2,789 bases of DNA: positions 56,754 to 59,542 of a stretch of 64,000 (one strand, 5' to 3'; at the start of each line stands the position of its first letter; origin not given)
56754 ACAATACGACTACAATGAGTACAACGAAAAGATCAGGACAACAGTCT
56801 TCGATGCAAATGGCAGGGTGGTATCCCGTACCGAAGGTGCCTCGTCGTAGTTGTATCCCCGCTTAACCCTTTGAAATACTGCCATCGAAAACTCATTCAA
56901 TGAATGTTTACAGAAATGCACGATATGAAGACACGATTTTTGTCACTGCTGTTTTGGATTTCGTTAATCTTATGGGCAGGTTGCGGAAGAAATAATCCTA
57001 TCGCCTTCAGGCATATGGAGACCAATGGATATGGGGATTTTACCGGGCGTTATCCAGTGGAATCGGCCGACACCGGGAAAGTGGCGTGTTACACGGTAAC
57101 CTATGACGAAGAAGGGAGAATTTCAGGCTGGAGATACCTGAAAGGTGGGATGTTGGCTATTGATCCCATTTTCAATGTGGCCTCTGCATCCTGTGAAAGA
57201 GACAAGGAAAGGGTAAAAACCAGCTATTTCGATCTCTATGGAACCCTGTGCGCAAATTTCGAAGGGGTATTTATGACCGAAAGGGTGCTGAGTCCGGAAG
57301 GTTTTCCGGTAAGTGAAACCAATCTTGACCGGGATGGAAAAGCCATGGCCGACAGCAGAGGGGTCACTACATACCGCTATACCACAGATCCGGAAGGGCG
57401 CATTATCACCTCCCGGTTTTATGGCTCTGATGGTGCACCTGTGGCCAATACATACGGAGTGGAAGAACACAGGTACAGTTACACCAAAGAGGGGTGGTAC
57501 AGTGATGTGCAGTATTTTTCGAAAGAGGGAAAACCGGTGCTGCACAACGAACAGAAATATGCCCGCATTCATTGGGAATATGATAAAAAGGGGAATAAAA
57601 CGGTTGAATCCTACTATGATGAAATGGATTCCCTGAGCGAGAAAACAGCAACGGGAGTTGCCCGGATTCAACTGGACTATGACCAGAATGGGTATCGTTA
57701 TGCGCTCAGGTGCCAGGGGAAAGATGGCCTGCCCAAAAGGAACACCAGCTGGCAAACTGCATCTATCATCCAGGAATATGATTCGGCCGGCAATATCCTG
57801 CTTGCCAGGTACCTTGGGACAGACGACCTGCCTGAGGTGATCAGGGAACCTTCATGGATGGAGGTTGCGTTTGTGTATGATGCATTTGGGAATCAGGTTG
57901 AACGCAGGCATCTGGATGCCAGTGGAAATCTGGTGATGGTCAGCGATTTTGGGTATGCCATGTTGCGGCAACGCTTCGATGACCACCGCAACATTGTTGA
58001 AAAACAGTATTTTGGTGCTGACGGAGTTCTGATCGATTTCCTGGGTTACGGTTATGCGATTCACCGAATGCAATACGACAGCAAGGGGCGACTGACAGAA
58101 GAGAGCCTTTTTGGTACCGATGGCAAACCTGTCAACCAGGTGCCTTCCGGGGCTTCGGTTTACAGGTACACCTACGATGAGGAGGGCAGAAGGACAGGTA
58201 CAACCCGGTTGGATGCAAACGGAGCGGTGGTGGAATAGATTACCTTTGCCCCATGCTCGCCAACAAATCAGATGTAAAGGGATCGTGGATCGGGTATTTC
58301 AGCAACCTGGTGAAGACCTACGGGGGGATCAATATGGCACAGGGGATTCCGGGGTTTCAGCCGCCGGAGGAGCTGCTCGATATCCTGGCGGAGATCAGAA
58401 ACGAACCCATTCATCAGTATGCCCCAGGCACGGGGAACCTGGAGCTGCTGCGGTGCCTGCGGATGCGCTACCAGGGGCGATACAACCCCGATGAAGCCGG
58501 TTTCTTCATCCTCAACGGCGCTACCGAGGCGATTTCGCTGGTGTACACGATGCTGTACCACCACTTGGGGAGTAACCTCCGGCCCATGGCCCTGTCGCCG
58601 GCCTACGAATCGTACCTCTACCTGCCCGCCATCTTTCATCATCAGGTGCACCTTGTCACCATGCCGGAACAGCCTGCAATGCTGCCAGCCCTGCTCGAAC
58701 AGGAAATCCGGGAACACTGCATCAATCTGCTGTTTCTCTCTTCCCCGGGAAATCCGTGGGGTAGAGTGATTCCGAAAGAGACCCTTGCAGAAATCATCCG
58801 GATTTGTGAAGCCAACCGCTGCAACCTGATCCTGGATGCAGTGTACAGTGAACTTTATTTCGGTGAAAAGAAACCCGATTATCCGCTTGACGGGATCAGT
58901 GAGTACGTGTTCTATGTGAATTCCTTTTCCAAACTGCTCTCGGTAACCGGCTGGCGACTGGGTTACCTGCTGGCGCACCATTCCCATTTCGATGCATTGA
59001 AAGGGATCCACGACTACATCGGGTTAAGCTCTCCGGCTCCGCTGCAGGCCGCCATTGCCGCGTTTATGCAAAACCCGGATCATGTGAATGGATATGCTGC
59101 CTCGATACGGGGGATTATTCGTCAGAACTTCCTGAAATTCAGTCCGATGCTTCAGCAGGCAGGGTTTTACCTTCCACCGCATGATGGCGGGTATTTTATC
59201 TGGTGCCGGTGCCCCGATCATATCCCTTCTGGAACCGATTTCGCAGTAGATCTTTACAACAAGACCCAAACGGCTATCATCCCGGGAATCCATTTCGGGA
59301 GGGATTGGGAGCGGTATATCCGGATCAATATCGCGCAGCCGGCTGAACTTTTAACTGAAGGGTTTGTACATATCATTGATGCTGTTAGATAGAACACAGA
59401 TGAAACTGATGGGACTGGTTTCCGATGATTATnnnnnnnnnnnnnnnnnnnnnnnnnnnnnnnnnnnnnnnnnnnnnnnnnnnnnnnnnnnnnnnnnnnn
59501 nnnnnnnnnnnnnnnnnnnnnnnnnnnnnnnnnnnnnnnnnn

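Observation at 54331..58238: Adjacent paralogous lipoproteins made of 24 and 12 copies of a compressed 33-residue YD-like repeat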

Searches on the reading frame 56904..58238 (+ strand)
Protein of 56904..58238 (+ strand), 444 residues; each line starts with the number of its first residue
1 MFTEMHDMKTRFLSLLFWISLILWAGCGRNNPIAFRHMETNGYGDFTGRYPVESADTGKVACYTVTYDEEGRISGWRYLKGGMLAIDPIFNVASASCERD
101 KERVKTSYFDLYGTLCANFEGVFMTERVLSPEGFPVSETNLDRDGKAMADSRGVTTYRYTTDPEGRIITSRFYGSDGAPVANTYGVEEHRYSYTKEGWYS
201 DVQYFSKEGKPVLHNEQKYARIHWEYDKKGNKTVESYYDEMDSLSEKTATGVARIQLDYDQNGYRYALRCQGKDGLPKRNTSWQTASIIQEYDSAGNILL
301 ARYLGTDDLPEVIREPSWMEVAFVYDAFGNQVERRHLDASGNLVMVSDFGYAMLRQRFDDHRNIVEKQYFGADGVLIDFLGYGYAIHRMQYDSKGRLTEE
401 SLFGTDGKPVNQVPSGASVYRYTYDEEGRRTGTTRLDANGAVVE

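Call 3: search_protein_families(library=pfam, proteins=[window:56904-58238:+], max_evalue=1)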
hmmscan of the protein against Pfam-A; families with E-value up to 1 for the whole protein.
window:56904-58238:+ (444 aa): 4 families
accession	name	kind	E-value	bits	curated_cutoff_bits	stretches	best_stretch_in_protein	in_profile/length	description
PF05593.20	RHS_repeat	-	1.9e-07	31.7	22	1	391-440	1-36/38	RHS Repeat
PF03640.20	Lipoprotein_15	-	0.049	13.6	24.4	0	143-163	6-26/47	Secreted repeat of unknown function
PF19653.4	DUF6156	-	0.61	10.7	27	0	360-409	30-83/96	Family of unknown function (DUF6156)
PF19546.4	DUF6070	-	0.83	9.1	27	0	185-247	88-153/345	Family of unknown function (DUF6070)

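Call 4: search_protein_families(library=ncbifam, proteins=[window:56904-58238:+], max_evalue=1)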
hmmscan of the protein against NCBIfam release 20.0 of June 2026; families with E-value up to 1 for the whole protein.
window:56904-58238:+ (444 aa): 2 families
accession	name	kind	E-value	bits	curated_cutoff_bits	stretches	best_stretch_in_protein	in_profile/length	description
TIGR01643.1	YD_repeat_2x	repeat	1.5e-11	44.3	15.8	1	416-438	14-36/42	YD repeat-containing protein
NF010762.0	PRK14165.1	equivalog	0.17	11.2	279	1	334-393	53-115/224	winged helix-turn-helix domain-containing protein/riboflavin kinase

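Call 9: find_homologous_proteins(query=window:56904-58238:+)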
Query window:56904-58238:+ (444 aa): 19 proteins with E <= 0.001 among 5958 candidates.
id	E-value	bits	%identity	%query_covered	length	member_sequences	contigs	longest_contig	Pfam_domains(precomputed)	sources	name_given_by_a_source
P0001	9.2e-32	128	28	79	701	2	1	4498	-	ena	-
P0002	4.0e-27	113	26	90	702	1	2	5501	-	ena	-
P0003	9.0e-26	109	26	73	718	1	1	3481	-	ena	-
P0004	1.3e-24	105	28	73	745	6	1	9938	-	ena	-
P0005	1.0e-23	102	26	86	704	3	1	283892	-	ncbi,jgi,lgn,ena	jgi:hypothetical protein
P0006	1.3e-23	102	23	86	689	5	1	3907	-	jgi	jgi:hypothetical protein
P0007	2.4e-23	101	27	67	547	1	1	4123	PF05593.20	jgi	-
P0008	1.7e-22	98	29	76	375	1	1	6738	PF05593.20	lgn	-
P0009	2.1e-22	98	25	86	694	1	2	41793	-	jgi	jgi:hypothetical protein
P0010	3.4e-19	87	25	63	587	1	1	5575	-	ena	-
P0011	1.1e-18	85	30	70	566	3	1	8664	PF00639.28,PF05593.20,PF13616.13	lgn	-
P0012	2.5e-17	81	27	69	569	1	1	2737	-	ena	-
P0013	6.0e-11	60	24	50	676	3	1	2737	-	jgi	jgi:hypothetical protein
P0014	1.2e-8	52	25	34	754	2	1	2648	PF05593.20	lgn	-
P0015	1.6e-8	52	22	71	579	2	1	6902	-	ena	-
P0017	4.0e-8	51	22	65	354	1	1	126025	PF05593.20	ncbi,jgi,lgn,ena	ncbi:MAG: hypothetical protein WC865_01190 [Bacteroidales bacterium]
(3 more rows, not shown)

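Call 18: search_protein_families(library=pfam, proteins=[P0005], max_evalue=0.01)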
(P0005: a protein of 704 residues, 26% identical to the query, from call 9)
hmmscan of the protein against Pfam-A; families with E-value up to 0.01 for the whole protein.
P0005 (704 aa): 0 families

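Call 35: search_protein_families(library=padloc, proteins=[window:56904-58238:+], max_evalue=0.1)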
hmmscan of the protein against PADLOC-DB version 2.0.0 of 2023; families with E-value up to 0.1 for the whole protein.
window:56904-58238:+ (444 aa): 0 families

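Call 37: predict_structure(alignment_id=A3)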
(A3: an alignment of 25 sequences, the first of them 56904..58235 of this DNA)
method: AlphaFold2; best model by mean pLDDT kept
length: 444 residues; sequences in the alignment: 25
mean_pLDDT: 90.0   pTM: 0.77
mean pLDDT of the five models: 90.0, 86.6, 86.3, 85.4, 81.1
residues with pLDDT >= 90: 280; 70-90: 141; 50-70: 21; < 50: 2
segments of 3 or more residues with pLDDT < 50: none
pLDDT, mean of each block of 10 residues (from residue 1): 58 80 62 86 83 84 91 92 88 96 97 95 98 97 98 98 96 98 98 92 97 96 91 94 92 89 82 90 82 81 83 71 88 93 90 95 94 97 96 92 98 95 91 97 93
secondary structure, 60 per line:
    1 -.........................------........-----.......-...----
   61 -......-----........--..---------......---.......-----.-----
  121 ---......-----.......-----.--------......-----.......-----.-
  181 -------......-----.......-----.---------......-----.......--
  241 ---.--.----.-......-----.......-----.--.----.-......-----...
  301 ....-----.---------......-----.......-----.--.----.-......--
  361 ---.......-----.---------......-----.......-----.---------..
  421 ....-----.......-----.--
elements in order: H2-26 E33-40 E46-52 E62-67 E73-80 E94-99 E103-109 E124-129 E135-141 E156-161 E167-173 E188-193 E199-205 E221-226 E232-238 E254-259 E265-271 E287-292 E298-304 E320-325 E331-337 E353-358 E364-370 E386-391 E397-403 E419-424 E430-436
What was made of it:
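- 56925..58238 (+): Protein B, 437 aa (an alternative upstream ATG at 56904 would give 444 aa): lipoprotein with a cap and 12 repeat units. AF2 pLDDT 90, pTM 0.77 (call 37).
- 56985..57089 (+): B: membrane-proximal cap (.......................ACY). Modelled as E33-40/E46-52 (call 37).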

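Call 40: fold_search(model_id=the predicted structure, library=pdb)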
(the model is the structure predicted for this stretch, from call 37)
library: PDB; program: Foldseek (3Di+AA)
matches with E <= 10: 871; with E <= 0.001: 79
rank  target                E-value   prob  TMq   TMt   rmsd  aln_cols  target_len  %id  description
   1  7pq5                  2.4e-14  1.00  0.15  0.08  20.7       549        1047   13  Photorhabdus laumondii T6SS-associated Rhs protein carrying the Tre23 toxin domain (released 2021-12-01)
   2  8qja_D                3.5e-14  1.00  0.16  0.09  24.2       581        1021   15  T6SS-linked Rhs repeat protein - Advenella mimigardefordensis VgrG-Rhs core (released 2024-09-25)
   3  8qja_A                9.4e-14  1.00  0.12  0.07  24.5       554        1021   15  T6SS-linked Rhs repeat protein - Advenella mimigardefordensis VgrG-Rhs core (released 2024-09-25)
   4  8qja_C                9.9e-14  1.00  0.19  0.10  22.9       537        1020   14  T6SS-linked Rhs repeat protein - Advenella mimigardefordensis VgrG-Rhs core (released 2024-09-25)
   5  7q97_A                1.1e-13  1.00  0.14  0.07  27.9       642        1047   12  Structure of the bacterial type VI secretion system effector RhsA. (released 2021-12-22)
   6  8qja_B                1.5e-13  1.00  0.29  0.16  13.0       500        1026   13  T6SS-linked Rhs repeat protein - Advenella mimigardefordensis VgrG-Rhs core (released 2024-09-25)
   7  8qjd_B                4.3e-13  1.00  0.19  0.10  19.1       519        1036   14  T6SS-linked Rhs repeat protein - Salmonella bongori Rhs-core domain (released 2024-09-25)
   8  8qjc                  6.5e-13  1.00  0.16  0.09  19.1       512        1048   13  T6SS-linked Rhs repeat protein - Salmonella bongori Rhs-core domain with toxin domain (released 2024-09-25)
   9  8qjb_A                1.2e-12  1.00  0.18  0.09  20.2       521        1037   14  T6SS-linked Rhs repeat protein - Salmonella bongori Rhs-core domain extended N-terminus (released 2024-09-25)
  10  8h8b                  1.6e-12  1.00  0.13  0.07  24.6       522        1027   14  Type VI secretion system effector RhsP in its pre-autoproteolysis and monomeric form (released 2023-01-18)
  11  8uxt                  1.7e-12  1.00  0.12  0.06  26.4       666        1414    9  Acinetobacter baumannii Tse15 Rhs effector, toxin cleavage mutant (D1369N, D1391N) (released 2024-10-09)
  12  8uy4_A                4.5e-12  1.00  0.19  0.09  19.7       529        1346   12  Acinetobacter baumannii Tse15 Rhs effector (released 2024-10-09)
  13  8h8a_A                6.1e-12  1.00  0.15  0.09  23.0       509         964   13  Type VI secretion system effector RhsP in its post-autoproteolysis and monomeric form (released 2023-01-18)
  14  8cp6_B                7.2e-12  1.00  0.18  0.10  20.4       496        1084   17  Type six secretion system exported effector 5 (Tse5) (released 2023-12-06)
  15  4igl_B                3.8e-11  1.00  0.34  0.24  14.4       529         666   13  Structure of the RHS-repeat containing BC component of the secreted ABC toxin complex from Yersinia entomophaga (released 2013-08-07)
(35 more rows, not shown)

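Call 70: find_encoding_contigs(protein=P0017, flank=6000, max_places=1)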
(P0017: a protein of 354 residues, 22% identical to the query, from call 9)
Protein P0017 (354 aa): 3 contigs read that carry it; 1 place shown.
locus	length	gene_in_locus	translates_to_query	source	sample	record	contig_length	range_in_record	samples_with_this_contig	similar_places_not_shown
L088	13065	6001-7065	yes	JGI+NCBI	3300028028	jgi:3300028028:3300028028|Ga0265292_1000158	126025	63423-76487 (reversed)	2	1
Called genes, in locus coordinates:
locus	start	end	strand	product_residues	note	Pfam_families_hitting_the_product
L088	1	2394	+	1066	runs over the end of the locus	PF13620:CarboxypepD_reg (weak), PF13715:CarbopepD_reg_2, PF07715:Plug, PF00593:TonB_dep_Rec_b-barrel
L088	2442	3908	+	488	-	PF12771:SusD-like_2, PF12741:SusD-like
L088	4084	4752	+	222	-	PF02493:MORN (faint)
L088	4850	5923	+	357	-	-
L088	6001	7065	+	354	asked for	PF05593:RHS_repeat (faint)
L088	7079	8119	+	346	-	PF00581:Rhodanese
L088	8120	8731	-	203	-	PF00581:Rhodanese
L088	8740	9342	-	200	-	PF04143:Sulf_transp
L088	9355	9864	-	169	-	PF04143:Sulf_transp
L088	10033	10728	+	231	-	-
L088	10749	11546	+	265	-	PF13385:Laminin_G_3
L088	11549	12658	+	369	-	PF00331:Glyco_hydro_10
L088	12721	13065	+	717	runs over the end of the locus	PF13385:Laminin_G_3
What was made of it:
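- One other tandem pair lies downstream of SusC/SusD, which points to a surface role instead (call 70).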

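Call 71: find_encoding_contigs(protein=P0005, flank=6000, max_places=1)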
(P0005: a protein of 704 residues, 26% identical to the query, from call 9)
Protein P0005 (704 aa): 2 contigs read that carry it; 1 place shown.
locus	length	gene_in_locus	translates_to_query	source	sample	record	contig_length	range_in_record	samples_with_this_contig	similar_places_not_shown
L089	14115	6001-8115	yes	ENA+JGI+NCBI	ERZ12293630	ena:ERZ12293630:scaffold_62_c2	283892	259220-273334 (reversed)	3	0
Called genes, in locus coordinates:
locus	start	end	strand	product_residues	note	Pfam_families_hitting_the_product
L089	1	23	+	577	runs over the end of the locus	PF00989:PAS, PF08448:PAS_4, PF13426:PAS_9 (weak), PF08447:PAS_3, PF14598:PAS_11 (weak), PF02518:HATPase_c, PF00072:Response_reg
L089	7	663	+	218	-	-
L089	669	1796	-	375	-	PF17805:AsnC_trans_reg2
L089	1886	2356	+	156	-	PF01475:FUR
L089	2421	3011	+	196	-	-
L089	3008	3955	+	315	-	PF07934:OGG_N, PF00730:HhH-GPD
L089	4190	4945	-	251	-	PF03734:YkuD (weak)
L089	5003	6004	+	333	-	PF02492:cobW, PF07683:CobW_C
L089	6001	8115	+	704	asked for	-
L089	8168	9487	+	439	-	PF01590:GAF, PF13185:GAF_2, PF07228:SpoIIE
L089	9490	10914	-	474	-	PF00202:Aminotran_3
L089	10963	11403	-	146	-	PF00583:Acetyltransf_1, PF13673:Acetyltransf_10, PF13508:Acetyltransf_7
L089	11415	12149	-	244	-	PF14237:GYF_2, PF06271:RDD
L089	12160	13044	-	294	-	PF06271:RDD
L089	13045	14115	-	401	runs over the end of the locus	PF00764:Arginosuc_synth, PF20979:Arginosuc_syn_C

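Call 87: fold_search(model_id=the predicted structure, library=viral)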
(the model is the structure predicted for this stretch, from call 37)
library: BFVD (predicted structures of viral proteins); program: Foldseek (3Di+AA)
matches with E <= 10: 993; with E <= 0.001: 82
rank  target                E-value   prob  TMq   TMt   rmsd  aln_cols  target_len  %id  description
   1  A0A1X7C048            5.7e-11  1.00  0.15  0.16  20.5       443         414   14  (no name in the UniProt tables at hand)
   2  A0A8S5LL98            1.8e-10  1.00  0.32  0.35  15.1       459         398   13  Prokaryotic membrane lipoprotein lipid attachment site [Siphoviridae sp. ctvod4]
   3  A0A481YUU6            8.2e-10  1.00  0.14  0.11  37.0       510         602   12  MORN repeat protein [Marseillevirus LCMAC102]
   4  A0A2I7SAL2            1.2e-09  1.00  0.23  0.27  25.7       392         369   11  (no name in the UniProt tables at hand)
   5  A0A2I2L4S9            3.9e-09  1.00  0.15  0.15  32.7       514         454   11  MORN-repeat protein [Orpheovirus IHUMI-LCC2]
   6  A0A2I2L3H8            5.1e-09  1.00  0.17  0.16  31.2       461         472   11  MORN-repeat protein [Orpheovirus IHUMI-LCC2]
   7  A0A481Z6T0            6.6e-09  1.00  0.17  0.20  27.7       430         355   11  Antitoxin [Pithovirus LCPAC302]
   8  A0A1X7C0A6            8.6e-09  1.00  0.17  0.17  30.2       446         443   11  (no name in the UniProt tables at hand)
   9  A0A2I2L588            1.0e-08  1.00  0.18  0.20  29.8       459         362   11  MORN-repeat protein [Orpheovirus IHUMI-LCC2]
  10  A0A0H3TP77            1.1e-08  1.00  0.16  0.20  25.5       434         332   13  (no name in the UniProt tables at hand)
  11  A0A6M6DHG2            1.9e-08  1.00  0.18  0.23  24.1       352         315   14  (no name in the UniProt tables at hand)
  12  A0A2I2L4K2            2.4e-08  1.00  0.15  0.16  18.9       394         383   14  MORN-repeat protein (Fragment) [Orpheovirus IHUMI-LCC2]
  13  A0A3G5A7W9            8.1e-08  1.00  0.17  0.16  24.7       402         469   11  MORN repeat-containing protein [Hyperionvirus sp.]
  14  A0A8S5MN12            1.1e-07  1.00  0.34  0.13  17.6       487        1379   11  Uncharacterized protein [Siphoviridae sp. ct89Z21]
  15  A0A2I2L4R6            1.1e-07  1.00  0.16  0.21  21.7       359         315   10  MORN-repeat protein [Orpheovirus IHUMI-LCC2]
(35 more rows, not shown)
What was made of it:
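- Closest known: MORN and MORN-variant. Different: TM-scores are 0.13-0.34 (call 87).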

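Call 98: find_related_loci(query=A6, collection=metagenome_contigs, flank=9000)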
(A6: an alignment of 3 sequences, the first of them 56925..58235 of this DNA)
Query A6 (437 aa) in metagenome_contigs; peptide patterns used: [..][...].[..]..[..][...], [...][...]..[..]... (x = any residue, [..] = any of these).
389 stretches matched a pattern; 29 encode a relative of the query (tblastn E <= 1e-3); 29 distinct loci.
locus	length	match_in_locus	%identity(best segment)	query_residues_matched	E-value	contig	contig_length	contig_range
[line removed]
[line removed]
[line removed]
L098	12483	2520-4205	26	56-437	9e-24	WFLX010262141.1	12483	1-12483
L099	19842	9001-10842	29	44-434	4e-20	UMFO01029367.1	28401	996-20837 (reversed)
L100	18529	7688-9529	29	44-434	5e-20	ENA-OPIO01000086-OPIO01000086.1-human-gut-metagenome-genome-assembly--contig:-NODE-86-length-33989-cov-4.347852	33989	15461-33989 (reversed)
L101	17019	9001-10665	23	48-436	9e-20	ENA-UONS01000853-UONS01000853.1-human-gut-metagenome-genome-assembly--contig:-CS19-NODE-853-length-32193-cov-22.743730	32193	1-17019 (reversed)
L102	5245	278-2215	25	84-437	1e-19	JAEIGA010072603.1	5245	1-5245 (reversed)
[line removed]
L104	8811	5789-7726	25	76-437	2e-18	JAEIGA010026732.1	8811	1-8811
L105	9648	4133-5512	27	126-435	1e-17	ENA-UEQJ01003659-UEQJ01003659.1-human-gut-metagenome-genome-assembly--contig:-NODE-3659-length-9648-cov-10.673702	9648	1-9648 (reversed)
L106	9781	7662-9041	27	126-436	1e-17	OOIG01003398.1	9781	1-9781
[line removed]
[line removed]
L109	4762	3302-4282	26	95-436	1e-16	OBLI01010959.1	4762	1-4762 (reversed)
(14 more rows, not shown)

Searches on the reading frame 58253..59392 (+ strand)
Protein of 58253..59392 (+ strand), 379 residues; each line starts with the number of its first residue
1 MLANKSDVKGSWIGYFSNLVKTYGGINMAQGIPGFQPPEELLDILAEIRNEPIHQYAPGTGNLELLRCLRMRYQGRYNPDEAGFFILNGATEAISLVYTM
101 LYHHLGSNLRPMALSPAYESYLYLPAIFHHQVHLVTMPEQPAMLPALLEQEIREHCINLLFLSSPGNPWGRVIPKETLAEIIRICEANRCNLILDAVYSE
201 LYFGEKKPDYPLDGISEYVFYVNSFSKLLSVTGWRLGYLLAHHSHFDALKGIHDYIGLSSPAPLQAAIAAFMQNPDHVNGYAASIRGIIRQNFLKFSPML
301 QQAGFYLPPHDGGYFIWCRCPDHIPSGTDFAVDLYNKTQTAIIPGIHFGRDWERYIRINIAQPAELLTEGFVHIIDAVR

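Call 3: search_protein_families(library=pfam, proteins=[window:58253-59392:+], max_evalue=1)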
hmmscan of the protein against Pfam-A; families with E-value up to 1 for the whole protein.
window:58253-59392:+ (379 aa): 2 families
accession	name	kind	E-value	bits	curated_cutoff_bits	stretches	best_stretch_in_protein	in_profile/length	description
PF00155.27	Aminotran_1_2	-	2.6e-33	116.1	19.7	1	26-365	4-352/361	Aminotransferase class I and II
PF01867.21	Cas_Cas1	-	0.088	12.4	22.3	0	150-182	51-83/283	CRISPR associated protein Cas1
